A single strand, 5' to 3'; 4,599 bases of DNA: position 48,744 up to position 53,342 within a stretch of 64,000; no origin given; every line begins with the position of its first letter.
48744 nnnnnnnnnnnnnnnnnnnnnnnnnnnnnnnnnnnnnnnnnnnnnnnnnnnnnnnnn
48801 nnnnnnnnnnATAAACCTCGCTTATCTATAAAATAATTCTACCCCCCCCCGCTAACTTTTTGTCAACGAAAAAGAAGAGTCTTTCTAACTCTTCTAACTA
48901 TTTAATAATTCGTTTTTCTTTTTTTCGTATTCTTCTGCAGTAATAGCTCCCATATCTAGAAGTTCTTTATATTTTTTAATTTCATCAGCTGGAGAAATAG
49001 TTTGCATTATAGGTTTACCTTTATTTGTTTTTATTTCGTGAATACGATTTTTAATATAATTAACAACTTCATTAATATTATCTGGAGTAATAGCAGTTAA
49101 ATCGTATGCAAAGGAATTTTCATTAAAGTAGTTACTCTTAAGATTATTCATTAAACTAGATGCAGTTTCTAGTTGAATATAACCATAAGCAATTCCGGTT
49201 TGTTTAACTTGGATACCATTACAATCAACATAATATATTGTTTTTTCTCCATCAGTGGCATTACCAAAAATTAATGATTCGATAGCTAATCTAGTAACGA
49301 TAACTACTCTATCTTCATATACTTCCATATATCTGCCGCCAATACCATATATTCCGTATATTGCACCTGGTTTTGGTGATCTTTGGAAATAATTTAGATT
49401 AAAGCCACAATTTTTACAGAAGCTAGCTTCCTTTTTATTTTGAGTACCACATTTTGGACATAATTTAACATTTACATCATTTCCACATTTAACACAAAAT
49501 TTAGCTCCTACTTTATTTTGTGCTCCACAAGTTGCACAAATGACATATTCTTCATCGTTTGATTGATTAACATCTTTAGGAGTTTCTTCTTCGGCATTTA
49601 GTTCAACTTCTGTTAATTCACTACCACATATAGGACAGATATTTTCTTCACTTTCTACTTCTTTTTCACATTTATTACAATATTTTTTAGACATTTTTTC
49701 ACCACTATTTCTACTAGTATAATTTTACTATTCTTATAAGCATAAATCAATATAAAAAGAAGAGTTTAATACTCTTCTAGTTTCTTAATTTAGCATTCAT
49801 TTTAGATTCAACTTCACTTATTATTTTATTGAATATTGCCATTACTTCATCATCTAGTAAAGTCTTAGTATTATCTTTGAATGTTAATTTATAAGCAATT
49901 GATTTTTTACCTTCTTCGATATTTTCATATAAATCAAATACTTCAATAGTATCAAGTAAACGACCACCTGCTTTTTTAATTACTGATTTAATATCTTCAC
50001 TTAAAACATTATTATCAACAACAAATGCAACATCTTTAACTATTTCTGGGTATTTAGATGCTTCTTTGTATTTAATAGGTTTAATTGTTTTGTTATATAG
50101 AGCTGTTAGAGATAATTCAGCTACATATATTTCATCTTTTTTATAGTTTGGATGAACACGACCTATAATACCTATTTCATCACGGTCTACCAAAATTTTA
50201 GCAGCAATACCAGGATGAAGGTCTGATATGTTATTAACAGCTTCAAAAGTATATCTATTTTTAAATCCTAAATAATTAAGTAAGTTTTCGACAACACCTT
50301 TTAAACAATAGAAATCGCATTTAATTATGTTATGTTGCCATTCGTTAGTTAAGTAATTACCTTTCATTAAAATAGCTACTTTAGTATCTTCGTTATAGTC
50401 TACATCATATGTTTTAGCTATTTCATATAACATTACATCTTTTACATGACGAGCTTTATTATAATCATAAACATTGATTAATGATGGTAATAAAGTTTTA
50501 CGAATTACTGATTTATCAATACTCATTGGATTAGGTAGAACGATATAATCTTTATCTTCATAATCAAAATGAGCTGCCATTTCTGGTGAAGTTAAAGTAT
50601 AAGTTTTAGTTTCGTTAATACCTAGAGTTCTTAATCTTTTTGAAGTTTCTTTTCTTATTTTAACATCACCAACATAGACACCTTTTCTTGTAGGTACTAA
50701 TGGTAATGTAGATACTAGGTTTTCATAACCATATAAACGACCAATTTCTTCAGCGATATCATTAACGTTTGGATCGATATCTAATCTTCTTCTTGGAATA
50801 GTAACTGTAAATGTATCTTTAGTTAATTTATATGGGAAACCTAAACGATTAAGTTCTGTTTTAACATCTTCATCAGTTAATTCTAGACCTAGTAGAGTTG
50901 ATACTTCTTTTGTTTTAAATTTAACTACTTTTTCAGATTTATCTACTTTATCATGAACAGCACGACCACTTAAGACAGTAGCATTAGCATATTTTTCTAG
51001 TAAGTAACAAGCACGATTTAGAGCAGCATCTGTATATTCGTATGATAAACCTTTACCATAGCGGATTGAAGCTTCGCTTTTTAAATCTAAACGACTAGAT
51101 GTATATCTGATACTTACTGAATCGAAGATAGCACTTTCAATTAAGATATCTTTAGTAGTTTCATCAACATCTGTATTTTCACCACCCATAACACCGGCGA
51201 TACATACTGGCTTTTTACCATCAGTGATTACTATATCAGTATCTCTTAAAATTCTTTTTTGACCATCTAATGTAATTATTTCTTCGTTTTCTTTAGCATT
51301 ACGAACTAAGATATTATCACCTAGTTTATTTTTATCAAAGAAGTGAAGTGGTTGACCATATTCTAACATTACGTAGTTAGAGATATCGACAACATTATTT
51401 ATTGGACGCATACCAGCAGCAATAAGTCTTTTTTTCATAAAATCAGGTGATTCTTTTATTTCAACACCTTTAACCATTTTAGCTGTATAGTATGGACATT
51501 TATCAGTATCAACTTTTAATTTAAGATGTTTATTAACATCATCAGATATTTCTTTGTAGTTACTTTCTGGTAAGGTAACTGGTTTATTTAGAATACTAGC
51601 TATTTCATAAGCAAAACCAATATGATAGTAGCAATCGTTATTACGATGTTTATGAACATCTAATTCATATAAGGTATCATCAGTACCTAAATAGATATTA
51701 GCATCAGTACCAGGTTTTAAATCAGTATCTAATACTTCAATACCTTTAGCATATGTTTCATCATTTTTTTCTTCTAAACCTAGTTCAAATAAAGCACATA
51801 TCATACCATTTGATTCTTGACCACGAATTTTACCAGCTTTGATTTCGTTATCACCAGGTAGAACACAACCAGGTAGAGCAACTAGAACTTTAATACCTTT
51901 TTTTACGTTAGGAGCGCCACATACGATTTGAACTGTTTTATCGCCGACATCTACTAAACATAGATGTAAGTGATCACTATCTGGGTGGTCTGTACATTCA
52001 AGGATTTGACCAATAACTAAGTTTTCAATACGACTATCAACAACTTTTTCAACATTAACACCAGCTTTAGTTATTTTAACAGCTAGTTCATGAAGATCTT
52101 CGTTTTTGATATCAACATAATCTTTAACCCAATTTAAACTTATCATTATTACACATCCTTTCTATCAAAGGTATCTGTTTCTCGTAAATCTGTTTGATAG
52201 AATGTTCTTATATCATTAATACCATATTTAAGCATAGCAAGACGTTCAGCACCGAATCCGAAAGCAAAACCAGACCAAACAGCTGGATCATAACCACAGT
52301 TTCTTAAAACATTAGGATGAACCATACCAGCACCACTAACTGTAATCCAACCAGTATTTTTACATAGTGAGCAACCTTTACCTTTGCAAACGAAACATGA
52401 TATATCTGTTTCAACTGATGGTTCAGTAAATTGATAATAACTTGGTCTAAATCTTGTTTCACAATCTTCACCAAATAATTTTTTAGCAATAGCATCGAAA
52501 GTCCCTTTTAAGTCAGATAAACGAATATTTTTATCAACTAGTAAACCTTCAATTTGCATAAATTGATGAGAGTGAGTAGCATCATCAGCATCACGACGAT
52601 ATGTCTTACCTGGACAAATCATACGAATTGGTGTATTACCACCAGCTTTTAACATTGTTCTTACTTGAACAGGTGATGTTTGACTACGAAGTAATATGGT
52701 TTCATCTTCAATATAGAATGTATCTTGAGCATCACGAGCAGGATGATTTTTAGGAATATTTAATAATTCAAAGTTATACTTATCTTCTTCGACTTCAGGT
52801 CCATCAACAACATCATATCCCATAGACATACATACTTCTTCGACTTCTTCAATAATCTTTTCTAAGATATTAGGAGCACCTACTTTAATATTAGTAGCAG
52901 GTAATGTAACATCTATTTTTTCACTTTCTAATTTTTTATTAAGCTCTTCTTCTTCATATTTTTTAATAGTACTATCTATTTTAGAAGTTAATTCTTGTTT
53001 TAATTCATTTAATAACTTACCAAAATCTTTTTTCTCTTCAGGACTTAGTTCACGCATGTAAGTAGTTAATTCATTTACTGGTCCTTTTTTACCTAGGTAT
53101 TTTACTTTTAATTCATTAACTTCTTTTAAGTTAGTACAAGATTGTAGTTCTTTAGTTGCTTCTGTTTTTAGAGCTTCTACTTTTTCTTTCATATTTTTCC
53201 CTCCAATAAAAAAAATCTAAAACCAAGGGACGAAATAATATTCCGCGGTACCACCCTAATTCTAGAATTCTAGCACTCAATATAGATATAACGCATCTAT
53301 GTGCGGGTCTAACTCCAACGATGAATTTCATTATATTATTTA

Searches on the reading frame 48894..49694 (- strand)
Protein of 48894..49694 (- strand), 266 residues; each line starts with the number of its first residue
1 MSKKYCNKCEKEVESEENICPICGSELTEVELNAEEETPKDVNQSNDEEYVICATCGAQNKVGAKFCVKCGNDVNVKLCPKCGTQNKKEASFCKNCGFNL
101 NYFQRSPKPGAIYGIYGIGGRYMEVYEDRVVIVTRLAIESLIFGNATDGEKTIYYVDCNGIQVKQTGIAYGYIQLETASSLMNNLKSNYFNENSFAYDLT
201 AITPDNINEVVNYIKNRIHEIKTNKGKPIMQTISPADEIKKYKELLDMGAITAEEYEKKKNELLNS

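Call 5: search_protein_families(library=pfam, proteins=[window:48894-49694:-], max_evalue=0.01)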
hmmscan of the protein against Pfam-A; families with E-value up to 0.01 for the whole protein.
window:48894-49694:- (266 aa): 9 families
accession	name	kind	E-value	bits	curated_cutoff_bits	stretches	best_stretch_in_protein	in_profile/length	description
PF13240.11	Zn_Ribbon_1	-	4.2e-18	65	25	3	79-100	2-23/23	zinc-ribbon domain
PF12773.13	DZR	-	1.1e-14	54.8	27.3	2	53-97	1-45/45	Double zinc ribbon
PF13248.11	Zn_ribbon_3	-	4.6e-13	48.6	27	3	79-97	5-23/26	zinc-ribbon domain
PF09851.14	SHOCT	-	2.6e-09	37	27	1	237-264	1-28/28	Short C-terminal domain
PF24463.1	DUF7577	-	1.8e-08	34.3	28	2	79-97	5-23/27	Domain of unknown function (DUF7577)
PF18912.6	DZR_2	-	1.5e-07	31.6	27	2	53-96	10-55/56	Double zinc ribbon domain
PF17032.10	Zn_ribbon_15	-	9.1e-06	26.8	28.9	0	3-24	52-73/73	zinc-ribbon family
PF14952.11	zf-tcix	-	0.00042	20.3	31.2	1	76-95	10-29/42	Putative treble-clef, zinc-finger, Zn-binding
PF05120.17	GvpG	-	0.0055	17.3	30.6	0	237-265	35-63/67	Gas vesicle protein G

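Call 6: search_protein_families(library=padloc, proteins=[window:48894-49694:-], max_evalue=0.01)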
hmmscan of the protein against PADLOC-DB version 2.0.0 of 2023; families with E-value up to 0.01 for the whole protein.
window:48894-49694:- (266 aa): 0 families

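Call 7: search_protein_families(library=ncbifam, proteins=[window:48894-49694:-], max_evalue=0.01)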
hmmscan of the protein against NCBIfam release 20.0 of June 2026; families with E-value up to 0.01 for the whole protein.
window:48894-49694:- (266 aa): 4 families
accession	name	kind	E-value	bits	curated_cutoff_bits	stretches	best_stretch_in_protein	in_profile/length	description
NF011149.0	PRK14559.1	equivalog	3.4e-06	26.1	374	1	51-98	2-49/642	serine/threonine phosphatase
NF049953.1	ribbon_DG_selen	exception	0.00011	22.1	130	1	73-100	2-29/172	zinc ribbon-containing (seleno)protein DG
NF003161.0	PRK04136.1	equivalog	0.00047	19.6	54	1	50-72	14-36/49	50S ribosomal protein L40e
NF047912.1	ECs_2282_CxxC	subfamily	0.0069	16.3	37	1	20-58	5-35/60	ECs_2282 family putative zinc-binding protein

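Call 11: find_encoding_contigs(protein=window:48894-49694:-, flank=3000, max_places=10)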
Protein window:48894-49694:- (266 aa): 6 contigs read that carry it; 6 places shown.
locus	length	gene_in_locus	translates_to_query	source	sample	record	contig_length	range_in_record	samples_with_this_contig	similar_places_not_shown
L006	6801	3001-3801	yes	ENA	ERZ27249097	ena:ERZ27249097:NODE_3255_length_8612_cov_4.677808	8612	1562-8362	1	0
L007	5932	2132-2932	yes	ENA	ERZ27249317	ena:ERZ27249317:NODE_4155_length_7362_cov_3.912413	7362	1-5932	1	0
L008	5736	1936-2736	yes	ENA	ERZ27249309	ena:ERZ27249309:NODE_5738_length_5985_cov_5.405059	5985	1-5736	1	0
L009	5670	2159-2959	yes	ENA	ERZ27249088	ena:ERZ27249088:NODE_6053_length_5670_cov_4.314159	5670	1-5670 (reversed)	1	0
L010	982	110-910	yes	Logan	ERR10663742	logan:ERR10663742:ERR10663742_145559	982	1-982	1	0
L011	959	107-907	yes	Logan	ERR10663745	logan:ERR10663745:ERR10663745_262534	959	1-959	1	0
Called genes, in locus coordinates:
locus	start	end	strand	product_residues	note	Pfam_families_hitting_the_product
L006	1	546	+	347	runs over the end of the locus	PF02912:Phe_tRNA-synt_N, PF01409:tRNA-synt_2d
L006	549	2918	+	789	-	PF01588:tRNA_bind, PF03483:B3_4, PF03484:B5, PF17759:tRNA_synthFbeta, PF03147:FDX-ACB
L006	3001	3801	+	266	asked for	PF13248:Zn_ribbon_3 (faint), PF17032:Zn_ribbon_15 (faint), PF18912:DZR_2 (faint), PF24463:DUF7577 (faint), PF12773:DZR, PF13240:Zn_Ribbon_1 (weak), PF09851:SHOCT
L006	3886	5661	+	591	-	-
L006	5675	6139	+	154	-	PF14280:DUF4365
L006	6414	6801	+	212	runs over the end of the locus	?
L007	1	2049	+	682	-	?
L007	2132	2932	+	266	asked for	PF13248:Zn_ribbon_3 (faint), PF17032:Zn_ribbon_15 (faint), PF18912:DZR_2 (faint), PF24463:DUF7577 (faint), PF12773:DZR, PF13240:Zn_Ribbon_1 (weak), PF09851:SHOCT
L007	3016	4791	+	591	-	-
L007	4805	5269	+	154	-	PF14280:DUF4365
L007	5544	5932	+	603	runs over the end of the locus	PF00009:GTP_EFTU, PF01926:MMR_HSR1, PF22042:EF-G_D2 (faint), PF03144:GTP_EFTU_D2, PF00679:EFG_C, PF21018:BipA_C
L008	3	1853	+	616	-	?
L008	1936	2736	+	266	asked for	PF13248:Zn_ribbon_3 (faint), PF17032:Zn_ribbon_15 (faint), PF18912:DZR_2 (faint), PF24463:DUF7577 (faint), PF12773:DZR, PF13240:Zn_Ribbon_1 (weak), PF09851:SHOCT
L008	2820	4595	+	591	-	-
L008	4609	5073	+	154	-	PF14280:DUF4365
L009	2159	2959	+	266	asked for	PF13248:Zn_ribbon_3 (faint), PF17032:Zn_ribbon_15 (faint), PF18912:DZR_2 (faint), PF24463:DUF7577 (faint), PF12773:DZR, PF13240:Zn_Ribbon_1 (weak), PF09851:SHOCT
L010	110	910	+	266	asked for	PF13248:Zn_ribbon_3 (faint), PF17032:Zn_ribbon_15 (faint), PF18912:DZR_2 (faint), PF24463:DUF7577 (faint), PF12773:DZR, PF13240:Zn_Ribbon_1 (weak), PF09851:SHOCT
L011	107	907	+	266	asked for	PF13248:Zn_ribbon_3 (faint), PF17032:Zn_ribbon_15 (faint), PF18912:DZR_2 (faint), PF24463:DUF7577 (faint), PF12773:DZR, PF13240:Zn_Ribbon_1 (weak), PF09851:SHOCT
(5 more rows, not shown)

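Call 43: search_protein_families(library=phrogs, proteins=[window:48894-49694:-], max_evalue=0.01)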
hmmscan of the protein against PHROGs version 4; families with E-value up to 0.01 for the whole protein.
window:48894-49694:- (266 aa): 15 families
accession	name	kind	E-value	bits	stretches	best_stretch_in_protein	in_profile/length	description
phrog_888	-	unknown function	5.1e-17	63.5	1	182-265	187-270/271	-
phrog_2700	-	unknown function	9.9e-15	55.8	1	151-266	225-331/331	-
phrog_20665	-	unknown function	6.1e-09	36.7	1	204-265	247-305/306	-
phrog_19084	-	unknown function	3.6e-07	30.7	1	231-264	273-306/307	-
phrog_16989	-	moron, auxiliary metabolic gene and host takeover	5.7e-05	24.1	1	3-45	6-48/122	membrane protein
phrog_8436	-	unknown function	0.00016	22.7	0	75-102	62-89/110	-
phrog_19315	-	unknown function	0.00024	21.2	1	3-104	208-315/348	-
phrog_5602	-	unknown function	0.00025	21.7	1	20-62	21-54/60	-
phrog_2546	-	unknown function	0.00055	21.2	0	5-41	2-38/180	-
phrog_22898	-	unknown function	0.00055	21.1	0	77-102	2-27/163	-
phrog_6586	-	unknown function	0.00081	20.3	1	2-33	2-33/129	-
phrog_10292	-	unknown function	0.0029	18.6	0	76-108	3-35/136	-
phrog_10714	-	unknown function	0.0045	18.2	0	4-33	74-105/109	-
phrog_33222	-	unknown function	0.0051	17.8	0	221-264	214-256/258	-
phrog_16351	-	DNA, RNA and nucleotide metabolism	0.0062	18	0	79-102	66-89/97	DNA binding protein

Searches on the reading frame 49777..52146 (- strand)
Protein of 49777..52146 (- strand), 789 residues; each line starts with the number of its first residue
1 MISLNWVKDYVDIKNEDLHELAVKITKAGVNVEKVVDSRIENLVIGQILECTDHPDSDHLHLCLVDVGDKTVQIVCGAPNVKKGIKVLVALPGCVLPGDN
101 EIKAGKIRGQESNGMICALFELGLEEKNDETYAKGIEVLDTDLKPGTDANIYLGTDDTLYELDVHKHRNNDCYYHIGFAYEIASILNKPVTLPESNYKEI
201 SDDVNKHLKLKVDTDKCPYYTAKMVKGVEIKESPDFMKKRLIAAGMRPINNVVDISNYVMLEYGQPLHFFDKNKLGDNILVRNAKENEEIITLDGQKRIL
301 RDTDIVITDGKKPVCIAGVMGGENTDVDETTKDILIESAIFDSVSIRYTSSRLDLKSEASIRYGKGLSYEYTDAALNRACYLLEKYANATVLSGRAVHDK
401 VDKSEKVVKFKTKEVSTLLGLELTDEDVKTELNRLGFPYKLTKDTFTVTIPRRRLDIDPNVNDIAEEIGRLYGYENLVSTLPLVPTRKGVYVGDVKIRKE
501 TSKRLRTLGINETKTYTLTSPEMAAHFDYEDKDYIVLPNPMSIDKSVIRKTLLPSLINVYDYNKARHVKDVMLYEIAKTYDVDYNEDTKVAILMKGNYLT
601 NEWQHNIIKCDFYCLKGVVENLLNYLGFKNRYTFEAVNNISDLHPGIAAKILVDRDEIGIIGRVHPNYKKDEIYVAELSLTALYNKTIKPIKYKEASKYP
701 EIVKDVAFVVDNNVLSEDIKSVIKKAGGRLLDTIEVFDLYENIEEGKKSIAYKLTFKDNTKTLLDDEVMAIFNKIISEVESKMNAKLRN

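Call 5: search_protein_families(library=pfam, proteins=[window:49777-52146:-], max_evalue=0.01)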
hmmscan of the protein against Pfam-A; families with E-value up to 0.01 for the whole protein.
window:49777-52146:- (789 aa): 5 families
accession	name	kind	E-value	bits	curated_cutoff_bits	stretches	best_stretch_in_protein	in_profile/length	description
PF03483.22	B3_4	-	1.3e-66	224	29.3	1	216-388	1-174/174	B3/4 domain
PF17759.6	tRNA_synthFbeta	-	6.7e-48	163.4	22.4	1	479-678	3-212/214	Phenylalanyl tRNA synthetase beta chain CLM domain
PF03147.19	FDX-ACB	-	9.1e-27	93.8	31.1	1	697-788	1-94/94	Ferredoxin-fold anticodon binding domain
PF01588.26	tRNA_bind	-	1.3e-20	73.7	27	1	43-130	1-83/96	Putative tRNA binding domain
PF03484.21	B5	-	6.1e-16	58.8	28.6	1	408-474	1-67/67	tRNA synthetase B5 domain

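Call 20: find_related_loci(query=window:49777-52146:-, collection=genome_contigs, flank=10000)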
Query window:49777-52146:- (789 aa) in genome_contigs; peptide patterns used: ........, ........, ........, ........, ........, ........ (x = any residue, [..] = any of these).
599 stretches matched a pattern (row limit reached: there are more); 557 encode a relative of the query (tblastn E <= 1e-3); the best 80 are kept; 80 distinct loci.
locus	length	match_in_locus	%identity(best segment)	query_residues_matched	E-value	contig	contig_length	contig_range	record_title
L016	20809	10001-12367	96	1-789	0e+0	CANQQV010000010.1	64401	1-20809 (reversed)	MAG: uncultured Bacilli bacterium isolate Lapin-008__bin54 genome assembly, contig: Lapin-008__NODE_542_length_64401_cov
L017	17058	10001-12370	87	1-789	0e+0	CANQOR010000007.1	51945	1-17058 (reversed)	MAG: uncultured Bacilli bacterium isolate Lapin-032__bin83 genome assembly, contig: Lapin-032__NODE_1111_length_51945_co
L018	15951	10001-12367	82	1-789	0e+0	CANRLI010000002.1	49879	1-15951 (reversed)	MAG: uncultured Bacilli bacterium isolate Lapin-011__bin40 genome assembly, contig: Lapin-011__NODE_567_length_49879_cov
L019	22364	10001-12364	82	1-789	0e+0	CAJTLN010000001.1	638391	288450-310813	MAG TPA_asm: uncultured Bacilli bacterium isolate MGBC100111 genome assembly, contig: MGBC100111.1, whole genome shotgun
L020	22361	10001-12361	82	1-788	0e+0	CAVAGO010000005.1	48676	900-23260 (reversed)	bacterium isolate H07602-L1_cleanbin_000025 genome assembly, contig: Spades_H07602-L1_contig_338, whole genome shotgun s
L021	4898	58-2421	81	1-789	0e+0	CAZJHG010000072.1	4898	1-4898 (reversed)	MAG TPA_asm: uncultured Muribaculaceae bacterium isolate SRP225648_co1_607 genome assembly, contig: NODE_44324_length_48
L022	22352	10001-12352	81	1-785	0e+0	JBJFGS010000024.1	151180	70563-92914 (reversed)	MAG: Candidatus Coprovivens sp. isolate PUUB45_bin.013 NODE_25_length_151180_cov_21.050177, whole genome shotgun sequenc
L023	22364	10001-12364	81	1-789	0e+0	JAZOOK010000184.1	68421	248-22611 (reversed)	MAG: Candidatus Coprovivens sp. isolate T1900045629_YK20190323.MAGScoT_cleanbin_000017 SGB_8053_k141_2324255, whole geno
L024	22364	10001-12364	79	1-789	0e+0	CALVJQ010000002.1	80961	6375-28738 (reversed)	MAG: uncultured Bacilli bacterium isolate BRZ_KK__bin32 genome assembly, contig: BRZ_KK__NODE_473_length_80961_cov_8.239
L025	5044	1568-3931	80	1-789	0e+0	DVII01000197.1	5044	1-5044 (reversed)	MAG TPA_asm: Candidatus Coprovivens excrementavium isolate 3297 CHK115__C249254_L5044_ERR2241863, whole genome shotgun s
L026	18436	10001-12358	79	1-789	0e+0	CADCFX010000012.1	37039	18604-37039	MAG: uncultured Erysipelotrichaceae bacterium isolate RUG14620 genome assembly, contig: RUG14620_asm_12, whole genome sh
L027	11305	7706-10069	77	1-789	0e+0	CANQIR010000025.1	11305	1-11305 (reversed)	MAG: uncultured Bacilli bacterium isolate Lapin-027__bin52 genome assembly, contig: Lapin-027__NODE_5756_length_11305_co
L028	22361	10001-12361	78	1-788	0e+0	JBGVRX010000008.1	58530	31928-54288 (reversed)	MAG: Bacilli bacterium isolate fecal_MAG_130 fecal_MAG_130_contig_0008, whole genome shotgun sequence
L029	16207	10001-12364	76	1-789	0e+0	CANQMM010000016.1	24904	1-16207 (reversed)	MAG: uncultured Bacilli bacterium isolate Lapin-013__bin24 genome assembly, contig: Lapin-013__NODE_1204_length_24904_co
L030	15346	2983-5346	76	1-789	0e+0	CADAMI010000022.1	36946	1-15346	MAG: uncultured Erysipelotrichaceae bacterium isolate RUG13428 genome assembly, contig: RUG13428_asm_22, whole genome sh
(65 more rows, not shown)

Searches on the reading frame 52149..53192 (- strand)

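Call 5: search_protein_families(library=pfam, proteins=[window:52149-53192:-], max_evalue=0.01)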
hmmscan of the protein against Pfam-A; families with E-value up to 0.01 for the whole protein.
window:52149-53192:- (347 aa): 3 families
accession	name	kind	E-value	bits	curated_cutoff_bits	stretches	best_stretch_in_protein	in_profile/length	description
PF01409.25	tRNA-synt_2d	-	6.4e-97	324.3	19.8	1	92-340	1-244/246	tRNA synthetases class II core domain (F)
PF02912.23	Phe_tRNA-synt_N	-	3.9e-21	75.2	22.3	1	20-88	1-69/69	Aminoacyl tRNA synthetase class II, N-terminal domain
PF17759.6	tRNA_synthFbeta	-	0.0031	17.4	22.4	1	93-302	1-204/214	Phenylalanyl tRNA synthetase beta chain CLM domain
